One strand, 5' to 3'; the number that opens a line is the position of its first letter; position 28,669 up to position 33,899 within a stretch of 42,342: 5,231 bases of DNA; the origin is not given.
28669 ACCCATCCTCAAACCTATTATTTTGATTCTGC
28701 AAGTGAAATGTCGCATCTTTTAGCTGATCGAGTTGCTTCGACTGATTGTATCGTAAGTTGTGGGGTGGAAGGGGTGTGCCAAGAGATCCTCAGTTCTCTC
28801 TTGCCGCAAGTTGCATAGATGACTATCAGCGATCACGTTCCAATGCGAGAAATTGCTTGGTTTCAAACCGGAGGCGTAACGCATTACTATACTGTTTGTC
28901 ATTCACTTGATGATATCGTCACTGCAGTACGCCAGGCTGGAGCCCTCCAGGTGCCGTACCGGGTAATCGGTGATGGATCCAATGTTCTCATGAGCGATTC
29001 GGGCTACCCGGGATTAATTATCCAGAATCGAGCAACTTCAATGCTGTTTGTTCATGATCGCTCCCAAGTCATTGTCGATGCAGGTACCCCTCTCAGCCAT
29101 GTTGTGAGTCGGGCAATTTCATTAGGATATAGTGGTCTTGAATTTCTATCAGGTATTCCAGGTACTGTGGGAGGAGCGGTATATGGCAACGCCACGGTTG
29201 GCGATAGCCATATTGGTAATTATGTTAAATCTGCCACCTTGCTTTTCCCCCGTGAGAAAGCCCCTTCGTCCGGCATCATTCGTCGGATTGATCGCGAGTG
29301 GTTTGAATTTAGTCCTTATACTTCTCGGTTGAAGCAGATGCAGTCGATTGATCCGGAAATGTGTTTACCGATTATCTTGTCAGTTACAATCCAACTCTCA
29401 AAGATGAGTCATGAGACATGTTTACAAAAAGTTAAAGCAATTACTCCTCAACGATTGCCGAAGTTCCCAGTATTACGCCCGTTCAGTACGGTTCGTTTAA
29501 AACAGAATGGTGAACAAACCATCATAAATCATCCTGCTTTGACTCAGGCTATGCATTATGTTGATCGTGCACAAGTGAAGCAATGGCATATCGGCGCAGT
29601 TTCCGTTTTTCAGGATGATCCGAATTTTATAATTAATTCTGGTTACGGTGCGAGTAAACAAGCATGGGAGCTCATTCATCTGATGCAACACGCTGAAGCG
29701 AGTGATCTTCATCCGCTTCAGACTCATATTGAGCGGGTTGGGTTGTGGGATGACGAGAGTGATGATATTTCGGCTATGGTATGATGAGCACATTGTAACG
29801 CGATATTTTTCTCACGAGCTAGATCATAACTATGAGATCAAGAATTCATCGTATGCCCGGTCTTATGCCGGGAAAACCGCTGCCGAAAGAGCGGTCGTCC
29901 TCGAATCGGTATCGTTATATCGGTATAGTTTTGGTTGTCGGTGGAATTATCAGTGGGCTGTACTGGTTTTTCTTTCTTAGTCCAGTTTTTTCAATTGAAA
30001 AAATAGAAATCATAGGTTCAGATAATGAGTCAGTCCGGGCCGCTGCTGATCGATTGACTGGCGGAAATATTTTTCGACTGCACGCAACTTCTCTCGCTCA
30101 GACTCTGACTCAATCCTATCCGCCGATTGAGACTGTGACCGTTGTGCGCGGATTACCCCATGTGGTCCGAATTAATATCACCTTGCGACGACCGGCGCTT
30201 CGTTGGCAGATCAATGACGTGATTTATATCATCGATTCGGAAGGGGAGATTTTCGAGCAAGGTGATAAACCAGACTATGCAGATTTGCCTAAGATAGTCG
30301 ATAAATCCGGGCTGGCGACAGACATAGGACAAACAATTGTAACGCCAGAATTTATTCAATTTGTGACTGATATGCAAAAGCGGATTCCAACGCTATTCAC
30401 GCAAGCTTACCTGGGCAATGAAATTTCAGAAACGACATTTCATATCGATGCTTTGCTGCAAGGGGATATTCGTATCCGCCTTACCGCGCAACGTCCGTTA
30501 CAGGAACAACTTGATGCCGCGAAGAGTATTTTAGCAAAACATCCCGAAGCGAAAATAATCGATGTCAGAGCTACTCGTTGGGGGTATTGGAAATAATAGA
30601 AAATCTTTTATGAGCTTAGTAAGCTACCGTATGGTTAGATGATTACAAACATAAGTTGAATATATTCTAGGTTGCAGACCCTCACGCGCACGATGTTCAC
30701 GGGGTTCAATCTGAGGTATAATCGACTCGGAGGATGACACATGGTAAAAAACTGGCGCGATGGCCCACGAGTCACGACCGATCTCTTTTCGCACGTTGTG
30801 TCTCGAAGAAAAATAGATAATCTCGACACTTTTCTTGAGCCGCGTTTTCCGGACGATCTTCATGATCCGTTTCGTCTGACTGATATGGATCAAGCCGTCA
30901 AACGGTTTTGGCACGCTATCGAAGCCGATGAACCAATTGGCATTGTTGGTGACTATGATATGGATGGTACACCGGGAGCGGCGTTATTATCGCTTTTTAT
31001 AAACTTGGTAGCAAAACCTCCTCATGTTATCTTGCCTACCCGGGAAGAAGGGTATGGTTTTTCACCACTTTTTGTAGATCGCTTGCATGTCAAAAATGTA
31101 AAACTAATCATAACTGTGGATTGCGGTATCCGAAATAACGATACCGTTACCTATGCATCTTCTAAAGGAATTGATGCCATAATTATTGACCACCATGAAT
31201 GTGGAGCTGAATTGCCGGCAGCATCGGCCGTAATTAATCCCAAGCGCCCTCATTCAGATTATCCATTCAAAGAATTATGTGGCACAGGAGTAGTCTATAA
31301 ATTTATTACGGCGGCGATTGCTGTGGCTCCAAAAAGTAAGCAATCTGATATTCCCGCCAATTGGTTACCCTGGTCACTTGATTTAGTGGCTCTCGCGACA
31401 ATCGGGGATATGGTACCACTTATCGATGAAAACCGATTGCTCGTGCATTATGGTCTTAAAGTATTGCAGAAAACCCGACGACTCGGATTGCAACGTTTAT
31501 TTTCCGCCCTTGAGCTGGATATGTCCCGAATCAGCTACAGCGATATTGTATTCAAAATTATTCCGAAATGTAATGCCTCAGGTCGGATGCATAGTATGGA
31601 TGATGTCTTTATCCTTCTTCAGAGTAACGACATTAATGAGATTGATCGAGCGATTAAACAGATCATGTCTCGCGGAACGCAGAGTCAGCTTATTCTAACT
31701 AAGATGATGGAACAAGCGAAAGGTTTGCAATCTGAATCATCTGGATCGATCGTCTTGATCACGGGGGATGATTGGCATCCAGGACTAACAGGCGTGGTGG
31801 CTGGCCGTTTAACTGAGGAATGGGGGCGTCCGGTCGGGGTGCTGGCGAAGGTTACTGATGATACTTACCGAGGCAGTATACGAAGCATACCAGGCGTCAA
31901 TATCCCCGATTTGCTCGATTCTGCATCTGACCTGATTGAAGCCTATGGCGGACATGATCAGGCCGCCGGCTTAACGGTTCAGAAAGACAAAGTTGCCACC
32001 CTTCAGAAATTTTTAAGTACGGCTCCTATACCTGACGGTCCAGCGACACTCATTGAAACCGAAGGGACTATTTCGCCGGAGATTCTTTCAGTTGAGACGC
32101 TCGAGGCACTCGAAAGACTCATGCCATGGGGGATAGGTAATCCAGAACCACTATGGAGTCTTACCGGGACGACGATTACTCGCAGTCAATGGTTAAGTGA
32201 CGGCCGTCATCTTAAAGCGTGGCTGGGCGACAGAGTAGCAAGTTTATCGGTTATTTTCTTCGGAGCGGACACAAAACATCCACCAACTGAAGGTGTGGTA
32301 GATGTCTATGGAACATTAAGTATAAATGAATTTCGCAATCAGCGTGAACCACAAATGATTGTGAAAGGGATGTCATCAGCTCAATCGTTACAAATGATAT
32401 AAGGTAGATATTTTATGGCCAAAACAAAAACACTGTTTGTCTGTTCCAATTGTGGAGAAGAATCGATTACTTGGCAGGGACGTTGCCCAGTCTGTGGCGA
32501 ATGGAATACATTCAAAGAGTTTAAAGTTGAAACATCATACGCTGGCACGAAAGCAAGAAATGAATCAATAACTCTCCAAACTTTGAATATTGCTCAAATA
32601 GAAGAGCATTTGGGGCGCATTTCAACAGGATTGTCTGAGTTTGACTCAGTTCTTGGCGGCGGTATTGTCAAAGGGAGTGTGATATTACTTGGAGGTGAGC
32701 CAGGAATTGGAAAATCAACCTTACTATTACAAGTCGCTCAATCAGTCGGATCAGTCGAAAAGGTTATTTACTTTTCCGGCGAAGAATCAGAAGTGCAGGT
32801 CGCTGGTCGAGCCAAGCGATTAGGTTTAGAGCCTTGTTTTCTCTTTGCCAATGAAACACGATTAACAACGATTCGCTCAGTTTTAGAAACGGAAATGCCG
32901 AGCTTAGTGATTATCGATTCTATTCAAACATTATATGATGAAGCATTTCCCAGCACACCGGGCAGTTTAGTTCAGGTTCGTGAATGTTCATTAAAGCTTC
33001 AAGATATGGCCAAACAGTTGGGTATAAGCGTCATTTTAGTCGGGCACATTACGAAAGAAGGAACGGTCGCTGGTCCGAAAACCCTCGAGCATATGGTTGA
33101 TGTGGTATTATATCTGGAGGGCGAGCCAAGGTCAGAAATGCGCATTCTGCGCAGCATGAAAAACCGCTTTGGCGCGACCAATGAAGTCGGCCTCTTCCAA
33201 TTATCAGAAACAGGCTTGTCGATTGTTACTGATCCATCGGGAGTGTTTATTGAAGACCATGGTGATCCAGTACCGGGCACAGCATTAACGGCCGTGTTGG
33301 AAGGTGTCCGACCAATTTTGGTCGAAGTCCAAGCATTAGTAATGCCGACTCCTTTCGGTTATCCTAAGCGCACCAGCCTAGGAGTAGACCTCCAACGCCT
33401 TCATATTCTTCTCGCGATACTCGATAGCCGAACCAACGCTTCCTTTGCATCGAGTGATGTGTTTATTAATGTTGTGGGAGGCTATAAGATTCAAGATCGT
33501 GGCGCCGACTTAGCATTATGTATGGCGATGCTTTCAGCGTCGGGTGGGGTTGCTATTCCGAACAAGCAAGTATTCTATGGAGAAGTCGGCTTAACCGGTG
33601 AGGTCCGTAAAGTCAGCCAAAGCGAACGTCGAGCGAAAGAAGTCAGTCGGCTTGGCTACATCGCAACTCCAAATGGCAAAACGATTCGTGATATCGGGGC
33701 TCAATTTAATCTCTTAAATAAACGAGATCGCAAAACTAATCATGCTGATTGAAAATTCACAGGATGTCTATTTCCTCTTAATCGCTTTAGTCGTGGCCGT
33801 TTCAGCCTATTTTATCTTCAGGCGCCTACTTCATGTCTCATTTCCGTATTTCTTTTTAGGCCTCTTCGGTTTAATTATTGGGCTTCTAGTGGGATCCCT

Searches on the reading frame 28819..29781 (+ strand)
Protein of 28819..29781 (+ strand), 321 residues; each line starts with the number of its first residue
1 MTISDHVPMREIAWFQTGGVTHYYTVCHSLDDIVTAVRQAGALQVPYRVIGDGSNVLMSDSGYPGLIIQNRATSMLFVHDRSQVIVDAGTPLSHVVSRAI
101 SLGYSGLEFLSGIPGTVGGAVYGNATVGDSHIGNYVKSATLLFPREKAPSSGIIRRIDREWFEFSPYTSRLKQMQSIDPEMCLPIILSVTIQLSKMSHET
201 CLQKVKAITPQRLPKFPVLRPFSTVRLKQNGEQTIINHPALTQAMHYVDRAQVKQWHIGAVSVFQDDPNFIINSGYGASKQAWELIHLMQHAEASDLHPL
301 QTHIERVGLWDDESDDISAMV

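Call 3: search_protein_families(library=pfam, proteins=[window:28819-29781:+], max_evalue=0.01)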
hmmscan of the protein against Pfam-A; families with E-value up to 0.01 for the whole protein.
window:28819-29781:+ (321 aa): 2 families
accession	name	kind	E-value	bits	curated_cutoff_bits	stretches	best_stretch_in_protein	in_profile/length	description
PF01565.28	FAD_binding_4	-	4e-16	59.4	26.4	1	24-144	4-131/139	FAD binding domain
PF02873.21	MurB_C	-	0.00018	22.1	27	1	233-291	32-82/99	UDP-N-acetylenolpyruvoylglucosamine reductase, C-terminal domain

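Call 4: search_protein_families(library=ncbifam, proteins=[window:28819-29781:+], max_evalue=0.01)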
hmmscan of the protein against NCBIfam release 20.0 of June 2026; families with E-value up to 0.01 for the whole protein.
window:28819-29781:+ (321 aa): 7 families
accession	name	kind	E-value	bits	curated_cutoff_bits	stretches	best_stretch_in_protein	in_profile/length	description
NF010480.0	PRK13905.1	equivalog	2.3e-42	144.9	259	1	3-308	16-299/303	UDP-N-acetylmuramate dehydrogenase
TIGR00179.1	murB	equivalog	5.7e-32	111.1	144.5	1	15-291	7-272/290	UDP-N-acetylmuramate dehydrogenase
NF010478.0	PRK13903.1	equivalog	4e-23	81.9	231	1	3-197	15-197/362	UDP-N-acetylmuramate dehydrogenase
NF011245.0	PRK14651.1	equivalog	1.9e-22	79.8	224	2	40-126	33-116/273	UDP-N-acetylmuramate dehydrogenase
NF011242.0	PRK14648.1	equivalog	6.5e-18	65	426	1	6-142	15-155/354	UDP-N-acetylmuramate dehydrogenase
NF000755.0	PRK00046.1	equivalog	1.2e-14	53.8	277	1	5-124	6-127/343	UDP-N-acetylmuramate dehydrogenase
NF010479.0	PRK13904.1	equivalog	1.5e-10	41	273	1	37-140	25-126/258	UDP-N-acetylmuramate dehydrogenase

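Call 30: search_solved_structures(query=window:28819-29781:+, max_evalue=0.001, show_alignments=2)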
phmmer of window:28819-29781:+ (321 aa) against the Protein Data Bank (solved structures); distinct sequences matched with E-value up to 0.001: 13.
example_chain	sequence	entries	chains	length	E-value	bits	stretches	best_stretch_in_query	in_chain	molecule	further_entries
4pyt_A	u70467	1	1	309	2.4e-21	79.1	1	38-307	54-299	UDP-N-acetylenolpyruvoylglucosamine reductase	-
3tx1_A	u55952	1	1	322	3e-15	59.1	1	6-144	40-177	UDP-N-acetylenolpyruvoylglucosamine reductase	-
9dtk_A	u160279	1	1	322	3.1e-15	59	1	8-126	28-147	UDP-N-acetylenolpyruvoylglucosamine reductase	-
1hsk_A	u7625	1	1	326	7.5e-15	57.8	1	7-130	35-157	UDP-N-ACETYLENOLPYRUVOYLGLUCOSAMINE REDUCTASE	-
2gqt_A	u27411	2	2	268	1.2e-14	57.2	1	40-127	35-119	UDP-N-Acetylenolpyruvylglucosamine Reductase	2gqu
5jzx_A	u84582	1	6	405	1.7e-08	36.9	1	3-174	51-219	UDP-N-acetylenolpyruvoylglucosamine reductase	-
1mbb_A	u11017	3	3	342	4.6e-07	32.2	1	17-124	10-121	URIDINE DIPHOSPHO-N-ACETYLENOLPYRUVYLGLUCOSAMINE REDUCTASE | UDP-N-acetylenolpyruvoylglucosamine reductase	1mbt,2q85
2mbr_A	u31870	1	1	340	4.7e-07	32.2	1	17-124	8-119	URIDINE DIPHOSPHO-N-ACETYLENOLPYRUVYLGLUCOSAMINE REDUCTASE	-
1uxy_A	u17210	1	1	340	4.7e-07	32.2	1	17-124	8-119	URIDINE DIPHOSPHO-N-ACETYLENOLPYRUVYLGLUCOSAMINE REDUCTASE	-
3i99_A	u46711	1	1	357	1.2e-06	30.9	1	24-124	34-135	UDP-N-acetylenolpyruvoylglucosamine reductase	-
7orz_A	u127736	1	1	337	1.3e-06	30.7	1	27-173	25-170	UDP-N-acetylenolpyruvoylglucosamine reductase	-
7osq_A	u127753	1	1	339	1.3e-06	30.7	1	27-173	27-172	UDP-N-acetylenolpyruvoylglucosamine reductase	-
4jay_A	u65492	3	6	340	1.3e-06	30.7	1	27-173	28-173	UDP-N-acetylenolpyruvoylglucosamine reductase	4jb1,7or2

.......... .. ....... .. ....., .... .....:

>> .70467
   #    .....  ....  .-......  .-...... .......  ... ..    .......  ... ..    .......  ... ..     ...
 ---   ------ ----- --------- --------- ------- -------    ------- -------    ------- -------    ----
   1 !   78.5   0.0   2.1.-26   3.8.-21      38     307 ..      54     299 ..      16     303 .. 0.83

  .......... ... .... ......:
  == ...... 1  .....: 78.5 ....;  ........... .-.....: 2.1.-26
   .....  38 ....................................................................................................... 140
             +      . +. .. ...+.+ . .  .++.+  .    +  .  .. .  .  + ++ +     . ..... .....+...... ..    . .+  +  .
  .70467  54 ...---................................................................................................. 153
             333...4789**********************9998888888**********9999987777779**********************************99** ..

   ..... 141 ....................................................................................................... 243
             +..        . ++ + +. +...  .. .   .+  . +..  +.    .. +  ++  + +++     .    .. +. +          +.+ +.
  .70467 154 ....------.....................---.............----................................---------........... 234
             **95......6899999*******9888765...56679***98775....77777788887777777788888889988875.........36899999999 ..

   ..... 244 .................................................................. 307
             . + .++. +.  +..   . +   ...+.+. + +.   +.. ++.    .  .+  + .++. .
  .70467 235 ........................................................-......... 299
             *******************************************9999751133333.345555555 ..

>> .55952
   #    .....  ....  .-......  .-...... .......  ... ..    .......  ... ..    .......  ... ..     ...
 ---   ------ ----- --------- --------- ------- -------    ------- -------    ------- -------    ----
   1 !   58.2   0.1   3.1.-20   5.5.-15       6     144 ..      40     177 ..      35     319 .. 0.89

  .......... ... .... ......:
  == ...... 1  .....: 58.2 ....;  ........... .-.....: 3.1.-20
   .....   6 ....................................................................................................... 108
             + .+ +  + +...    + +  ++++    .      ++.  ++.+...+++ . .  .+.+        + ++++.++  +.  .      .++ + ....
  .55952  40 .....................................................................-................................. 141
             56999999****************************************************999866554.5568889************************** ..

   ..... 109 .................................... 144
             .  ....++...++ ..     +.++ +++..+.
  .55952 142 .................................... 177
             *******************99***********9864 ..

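Call 64: find_homologous_proteins(query=window:28819-29781:+, max_evalue=1e-8)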
Query window:28819-29781:+ (321 aa): 1550 proteins with E <= 1e-8 among 2394 candidates; the best 120 are listed.
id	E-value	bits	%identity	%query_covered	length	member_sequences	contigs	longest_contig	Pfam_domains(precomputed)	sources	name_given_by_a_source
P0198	2.5e-209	711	100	98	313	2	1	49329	PF01565.29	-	-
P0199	3.1e-91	324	47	98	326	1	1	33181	PF01565.29,PF02873.22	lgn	-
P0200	1.5e-90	321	48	97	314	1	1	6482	PF01565.29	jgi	jgi:UDP-N-acetylmuramate dehydrogenase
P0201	1.9e-88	314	47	97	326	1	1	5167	PF01565.29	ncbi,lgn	ncbi:MAG TPA: FAD-binding protein [Patescibacteria group bacterium]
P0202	1.9e-84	301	46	97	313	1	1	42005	PF01565.29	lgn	-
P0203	2.3e-82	294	45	96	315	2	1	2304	PF01565.29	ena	-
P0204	7.1e-78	280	44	97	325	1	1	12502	PF01565.29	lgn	-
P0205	1.3e-76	276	46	98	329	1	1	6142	PF01565.29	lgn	-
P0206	3.0e-76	274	44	97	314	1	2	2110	PF01565.29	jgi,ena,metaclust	metaclust:\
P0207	4.5e-76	274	44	97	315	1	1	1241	PF01565.29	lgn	-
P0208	4.6e-75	270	47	97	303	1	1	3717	PF01565.29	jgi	jgi:UDP-N-acetylmuramate dehydrogenase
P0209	7.9e-73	263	46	97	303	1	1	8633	PF01565.29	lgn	-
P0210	5.1e-72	260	43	96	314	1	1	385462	PF01565.29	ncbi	-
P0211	8.6e-72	260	42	97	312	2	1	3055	PF01565.29,PF02873.22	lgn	-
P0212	3.2e-71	258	42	96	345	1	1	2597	PF01565.29,PF02873.22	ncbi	-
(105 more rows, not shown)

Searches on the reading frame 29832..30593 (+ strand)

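Call 7: search_protein_families(library=ncbifam, proteins=[window:29832-30593:+], max_evalue=0.00001)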
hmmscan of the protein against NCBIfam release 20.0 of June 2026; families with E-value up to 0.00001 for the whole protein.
window:29832-30593:+ (254 aa): 0 families

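Call 12: search_protein_families(library=pfam, proteins=[window:29832-30593:+], max_evalue=0.0001)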
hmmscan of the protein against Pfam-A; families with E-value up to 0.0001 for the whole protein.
window:29832-30593:+ (254 aa): 2 families
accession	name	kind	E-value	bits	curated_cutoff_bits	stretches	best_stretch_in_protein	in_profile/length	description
PF08478.15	POTRA_1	-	2.5e-07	31.4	23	1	53-117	1-67/69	POTRA domain, FtsQ-type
PF03799.20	FtsQ_DivIB_C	-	1.6e-05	26.2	21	1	124-246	2-114/114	Cell division protein FtsQ/DivIB, C-terminal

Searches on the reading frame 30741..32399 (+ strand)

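Call 7: search_protein_families(library=ncbifam, proteins=[window:30741-32399:+], max_evalue=0.00001)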
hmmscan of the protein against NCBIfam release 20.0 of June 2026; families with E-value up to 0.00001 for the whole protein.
window:30741-32399:+ (553 aa): 3 families
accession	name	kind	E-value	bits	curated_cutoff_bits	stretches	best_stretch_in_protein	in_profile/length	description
TIGR00644.1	recJ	equivalog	1.9e-132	442.3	396.9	1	15-542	4-544/546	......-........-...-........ exonuclease RecJ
NF008290.0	PRK11070.1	equivalog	1.8e-76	257.9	900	1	40-544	48-574/577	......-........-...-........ exonuclease RecJ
NF053576.1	RecJ_archaeal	equivalog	8.3e-13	48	360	1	278-419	291-439/452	RecJ family nuclease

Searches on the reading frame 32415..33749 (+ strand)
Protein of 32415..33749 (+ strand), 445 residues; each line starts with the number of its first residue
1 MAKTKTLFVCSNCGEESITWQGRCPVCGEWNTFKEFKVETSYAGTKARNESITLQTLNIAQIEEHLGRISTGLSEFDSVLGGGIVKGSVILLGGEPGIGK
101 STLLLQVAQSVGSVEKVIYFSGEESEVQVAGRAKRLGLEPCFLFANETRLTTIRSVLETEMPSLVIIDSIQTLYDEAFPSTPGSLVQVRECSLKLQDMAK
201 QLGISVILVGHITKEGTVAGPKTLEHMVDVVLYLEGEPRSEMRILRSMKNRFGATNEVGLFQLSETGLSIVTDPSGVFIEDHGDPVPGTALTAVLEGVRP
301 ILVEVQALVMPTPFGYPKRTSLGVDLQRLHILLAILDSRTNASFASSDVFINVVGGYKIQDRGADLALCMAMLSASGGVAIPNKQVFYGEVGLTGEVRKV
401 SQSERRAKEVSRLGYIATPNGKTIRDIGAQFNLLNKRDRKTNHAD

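Call 7: search_protein_families(library=ncbifam, proteins=[window:32415-33749:+], max_evalue=0.00001)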
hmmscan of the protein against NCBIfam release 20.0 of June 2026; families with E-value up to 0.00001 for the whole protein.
window:32415-33749:+ (445 aa): 15 families
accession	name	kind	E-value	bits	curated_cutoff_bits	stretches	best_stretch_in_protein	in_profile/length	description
TIGR00416.1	sms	equivalog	9.6e-151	502.6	403.05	1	1-415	1-424/454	DNA repair protein RadA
NF006799.0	PRK09302.1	equivalog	3.1e-18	65.6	408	1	66-272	252-473/515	circadian clock protein KaiC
TIGR03881.1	KaiC_arch_4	hypoth_equivalog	1.5e-13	50.9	247.8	1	68-205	2-122/231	KaiC domain-containing protein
TIGR03600.1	phage_DnaB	exception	3.7e-12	46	498.65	1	69-133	177-242/421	phage replicative helicase, DnaB family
TIGR02237.1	recomb_radB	equivalog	3.3e-11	43.4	172.4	1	77-268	2-209/210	DNA repair and recombination protein RadB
TIGR03877.1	thermo_KaiC_1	hypoth_equivalog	1.2e-10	41.3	307.25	1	68-138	3-74/238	KaiC domain-containing protein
TIGR00665.1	DnaB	equivalog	6.5e-08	31.8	385.25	1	56-132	165-242/435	replicative DNA helicase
TIGR02902.1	spore_lonB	equivalog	1.7e-07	30.2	723.3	1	332-404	412-484/531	ATP-dependent protease LonB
TIGR02655.1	circ_KaiC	equivalog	1.9e-07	30.1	546.25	1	56-138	233-315/484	circadian clock protein KaiC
NF006861.0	PRK09361.1-1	equivalog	5.4e-07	29.4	278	0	68-123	4-60/235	DNA repair and recombination protein RadB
TIGR03880.1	KaiC_arch_3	hypoth_equivalog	5.6e-07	29.3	249.45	1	72-139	1-69/224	KaiC domain-containing protein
NF005852.0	PRK07773.1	equivalog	3.2e-06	25.7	780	1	59-132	190-264/886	replicative DNA helicase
NF004629.0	PRK05973.1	equivalog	3.7e-06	26.1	156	1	84-214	61-194/237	DNA helicase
TIGR02236.1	recomb_radA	equivalog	7.9e-06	25.4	361.15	0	57-112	66-121/311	DNA repair and recombination protein RadA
NF006606.0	PRK09165.1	equivalog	8.8e-06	24.6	540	0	58-112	189-242/497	replicative DNA helicase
